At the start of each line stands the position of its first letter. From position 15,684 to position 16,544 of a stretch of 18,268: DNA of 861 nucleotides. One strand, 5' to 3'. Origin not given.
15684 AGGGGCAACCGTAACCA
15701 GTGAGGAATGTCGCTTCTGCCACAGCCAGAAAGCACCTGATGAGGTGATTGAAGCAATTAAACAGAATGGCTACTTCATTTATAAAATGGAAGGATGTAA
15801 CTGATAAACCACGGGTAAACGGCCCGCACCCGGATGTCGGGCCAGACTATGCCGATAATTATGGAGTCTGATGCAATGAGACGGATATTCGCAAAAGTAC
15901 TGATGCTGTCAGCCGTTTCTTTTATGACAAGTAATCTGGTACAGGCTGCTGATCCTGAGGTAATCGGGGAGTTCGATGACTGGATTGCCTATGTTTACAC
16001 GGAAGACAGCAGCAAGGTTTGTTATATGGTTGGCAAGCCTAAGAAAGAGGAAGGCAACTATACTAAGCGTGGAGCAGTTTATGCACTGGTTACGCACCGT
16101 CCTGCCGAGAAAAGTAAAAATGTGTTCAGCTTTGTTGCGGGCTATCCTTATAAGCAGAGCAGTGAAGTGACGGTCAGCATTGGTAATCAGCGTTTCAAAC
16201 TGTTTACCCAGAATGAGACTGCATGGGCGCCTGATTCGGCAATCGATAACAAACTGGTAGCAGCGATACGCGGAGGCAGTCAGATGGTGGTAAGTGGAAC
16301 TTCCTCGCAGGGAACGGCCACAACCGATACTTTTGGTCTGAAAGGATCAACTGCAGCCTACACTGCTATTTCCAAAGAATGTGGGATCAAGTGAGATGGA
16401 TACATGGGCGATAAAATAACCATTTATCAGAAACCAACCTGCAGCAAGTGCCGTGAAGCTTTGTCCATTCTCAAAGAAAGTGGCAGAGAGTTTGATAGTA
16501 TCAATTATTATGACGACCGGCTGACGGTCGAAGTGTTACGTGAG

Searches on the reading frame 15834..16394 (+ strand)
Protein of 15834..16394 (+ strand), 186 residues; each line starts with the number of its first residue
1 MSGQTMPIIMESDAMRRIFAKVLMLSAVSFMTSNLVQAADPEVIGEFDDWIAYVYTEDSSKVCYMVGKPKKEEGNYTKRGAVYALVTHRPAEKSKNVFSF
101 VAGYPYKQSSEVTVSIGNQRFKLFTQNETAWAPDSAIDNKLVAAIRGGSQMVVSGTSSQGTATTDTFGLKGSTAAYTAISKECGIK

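Call 24: search_protein_families(library=pfam, proteins=[window:15834-16394:+], max_evalue=1)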
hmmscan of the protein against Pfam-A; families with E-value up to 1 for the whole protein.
window:15834-16394:+ (186 aa): 1 family
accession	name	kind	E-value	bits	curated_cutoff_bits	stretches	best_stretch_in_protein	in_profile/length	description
PF06776.18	IalB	-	5.4e-16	59.3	22.1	1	57-179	9-130/131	Invasion associated locus B (IalB) protein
